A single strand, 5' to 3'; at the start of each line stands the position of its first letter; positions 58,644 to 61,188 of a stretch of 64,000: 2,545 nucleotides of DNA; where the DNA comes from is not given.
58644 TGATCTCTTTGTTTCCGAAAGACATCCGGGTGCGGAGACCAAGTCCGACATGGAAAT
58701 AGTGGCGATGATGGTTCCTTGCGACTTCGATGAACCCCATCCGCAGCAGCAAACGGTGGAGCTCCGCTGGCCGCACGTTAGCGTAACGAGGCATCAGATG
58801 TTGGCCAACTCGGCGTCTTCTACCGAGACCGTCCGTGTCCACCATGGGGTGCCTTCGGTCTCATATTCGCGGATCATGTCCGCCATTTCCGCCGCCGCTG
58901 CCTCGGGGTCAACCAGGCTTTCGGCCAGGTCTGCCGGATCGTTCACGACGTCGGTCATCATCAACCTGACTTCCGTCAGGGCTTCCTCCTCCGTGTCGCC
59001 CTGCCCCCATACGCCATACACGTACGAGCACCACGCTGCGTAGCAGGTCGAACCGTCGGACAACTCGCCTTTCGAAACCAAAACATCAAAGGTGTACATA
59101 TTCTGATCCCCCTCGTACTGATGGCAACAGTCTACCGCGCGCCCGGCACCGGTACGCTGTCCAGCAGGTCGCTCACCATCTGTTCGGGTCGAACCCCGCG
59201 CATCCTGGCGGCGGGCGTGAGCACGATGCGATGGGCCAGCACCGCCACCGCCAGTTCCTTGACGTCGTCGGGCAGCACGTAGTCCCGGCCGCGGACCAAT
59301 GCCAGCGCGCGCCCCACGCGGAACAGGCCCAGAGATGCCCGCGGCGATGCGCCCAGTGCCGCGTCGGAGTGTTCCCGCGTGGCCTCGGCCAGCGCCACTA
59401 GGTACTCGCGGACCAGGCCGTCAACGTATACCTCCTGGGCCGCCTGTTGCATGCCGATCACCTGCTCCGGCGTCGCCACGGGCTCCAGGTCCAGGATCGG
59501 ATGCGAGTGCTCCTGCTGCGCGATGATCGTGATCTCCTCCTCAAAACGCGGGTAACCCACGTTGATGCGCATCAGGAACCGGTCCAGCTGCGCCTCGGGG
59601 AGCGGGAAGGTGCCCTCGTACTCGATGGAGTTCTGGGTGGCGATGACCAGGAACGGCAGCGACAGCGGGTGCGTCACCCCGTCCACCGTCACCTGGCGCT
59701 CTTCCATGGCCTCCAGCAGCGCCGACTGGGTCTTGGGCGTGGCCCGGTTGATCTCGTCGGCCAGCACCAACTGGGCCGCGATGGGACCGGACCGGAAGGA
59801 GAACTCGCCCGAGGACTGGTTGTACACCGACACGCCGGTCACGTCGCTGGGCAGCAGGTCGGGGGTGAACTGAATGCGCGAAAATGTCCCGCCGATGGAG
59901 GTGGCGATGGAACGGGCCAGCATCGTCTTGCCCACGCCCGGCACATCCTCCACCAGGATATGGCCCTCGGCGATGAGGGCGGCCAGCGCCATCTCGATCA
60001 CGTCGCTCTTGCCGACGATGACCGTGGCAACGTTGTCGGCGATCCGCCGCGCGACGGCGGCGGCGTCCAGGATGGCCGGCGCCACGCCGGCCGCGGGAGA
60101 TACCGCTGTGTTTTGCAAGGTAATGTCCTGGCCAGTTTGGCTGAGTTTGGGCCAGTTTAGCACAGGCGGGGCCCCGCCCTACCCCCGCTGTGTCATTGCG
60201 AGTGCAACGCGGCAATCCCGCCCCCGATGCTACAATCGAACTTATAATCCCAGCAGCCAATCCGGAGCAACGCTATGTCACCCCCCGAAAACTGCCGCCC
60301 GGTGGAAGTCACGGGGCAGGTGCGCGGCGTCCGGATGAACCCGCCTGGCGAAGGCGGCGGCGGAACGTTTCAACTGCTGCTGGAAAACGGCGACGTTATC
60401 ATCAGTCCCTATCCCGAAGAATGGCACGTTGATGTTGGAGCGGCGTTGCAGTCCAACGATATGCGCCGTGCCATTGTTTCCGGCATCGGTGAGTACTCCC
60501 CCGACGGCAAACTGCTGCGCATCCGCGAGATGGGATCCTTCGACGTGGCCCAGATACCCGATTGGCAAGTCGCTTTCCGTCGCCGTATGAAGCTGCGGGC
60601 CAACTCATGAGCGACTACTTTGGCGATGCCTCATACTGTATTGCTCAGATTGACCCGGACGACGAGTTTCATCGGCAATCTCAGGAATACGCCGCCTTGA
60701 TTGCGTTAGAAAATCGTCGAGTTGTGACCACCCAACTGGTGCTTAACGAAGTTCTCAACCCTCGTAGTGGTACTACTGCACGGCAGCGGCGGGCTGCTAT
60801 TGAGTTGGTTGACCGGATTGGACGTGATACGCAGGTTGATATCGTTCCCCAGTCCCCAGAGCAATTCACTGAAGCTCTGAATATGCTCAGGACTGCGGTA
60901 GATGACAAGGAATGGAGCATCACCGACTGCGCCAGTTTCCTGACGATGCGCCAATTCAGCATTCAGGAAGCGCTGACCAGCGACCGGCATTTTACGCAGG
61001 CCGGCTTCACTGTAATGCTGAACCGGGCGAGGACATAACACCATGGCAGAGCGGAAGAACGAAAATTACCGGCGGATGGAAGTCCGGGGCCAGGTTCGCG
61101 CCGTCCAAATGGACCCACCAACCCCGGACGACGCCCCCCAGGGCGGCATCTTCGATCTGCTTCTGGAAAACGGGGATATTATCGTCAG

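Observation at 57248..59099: Three HicB-like/HicA-like pairs wedged inside the MoxR-DUF58-transglutaminase operon, inverted relative to the 31-kb array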

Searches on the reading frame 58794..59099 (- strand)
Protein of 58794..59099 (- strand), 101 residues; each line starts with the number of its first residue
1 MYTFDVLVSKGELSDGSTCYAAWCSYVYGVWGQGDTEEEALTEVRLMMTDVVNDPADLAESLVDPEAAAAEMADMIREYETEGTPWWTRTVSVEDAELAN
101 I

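Call 4: search_protein_families(library=pfam, max_evalue=1, proteins=[window:58794-59099:-])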
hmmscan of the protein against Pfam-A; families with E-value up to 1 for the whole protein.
window:58794-59099:- (101 aa): 2 families
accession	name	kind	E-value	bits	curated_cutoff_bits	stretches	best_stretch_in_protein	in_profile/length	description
PF25568.1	AAA_lid_At3g28540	-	0.06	13.7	27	1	37-80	18-64/75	At3g28540-like, AAA+ ATPase lid domain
PF21834.1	DUF6894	-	0.49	11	24.1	0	62-96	20-58/69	Domain of unknown function (DUF6894)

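Call 6: search_protein_families(library=ncbifam, max_evalue=1, proteins=[window:58794-59099:-])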
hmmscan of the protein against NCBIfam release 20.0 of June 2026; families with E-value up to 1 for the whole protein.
window:58794-59099:- (101 aa): 0 families

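Call 65: search_protein_families(library=padloc, max_evalue=0.1, proteins=[window:58794-59099:-])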
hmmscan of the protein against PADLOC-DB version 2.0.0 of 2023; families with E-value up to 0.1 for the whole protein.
window:58794-59099:- (101 aa): 0 families

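Call 66: search_protein_families(library=phrogs, max_evalue=0.1, proteins=[window:58794-59099:-])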
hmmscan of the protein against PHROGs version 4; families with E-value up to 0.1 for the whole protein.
window:58794-59099:- (101 aa): 1 family
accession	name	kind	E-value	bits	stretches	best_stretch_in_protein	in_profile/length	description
phrog_24657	-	unknown function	0.099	13.8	0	41-76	58-93/115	-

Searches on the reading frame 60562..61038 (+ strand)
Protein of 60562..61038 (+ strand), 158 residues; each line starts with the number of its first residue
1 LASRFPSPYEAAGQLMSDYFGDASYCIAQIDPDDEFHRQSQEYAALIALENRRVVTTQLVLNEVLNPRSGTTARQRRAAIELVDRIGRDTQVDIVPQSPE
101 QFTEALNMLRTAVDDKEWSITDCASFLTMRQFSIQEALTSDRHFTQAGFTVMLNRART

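Call 5: search_protein_families(library=pfam, proteins=[window:60562-61038:+], max_evalue=0.01)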
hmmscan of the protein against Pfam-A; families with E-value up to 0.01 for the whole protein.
window:60562-61038:+ (158 aa): 1 family
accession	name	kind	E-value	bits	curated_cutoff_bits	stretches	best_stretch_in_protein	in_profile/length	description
PF01850.27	PIN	-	2.5e-05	25.3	23.6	1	22-148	4-118/120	PIN domain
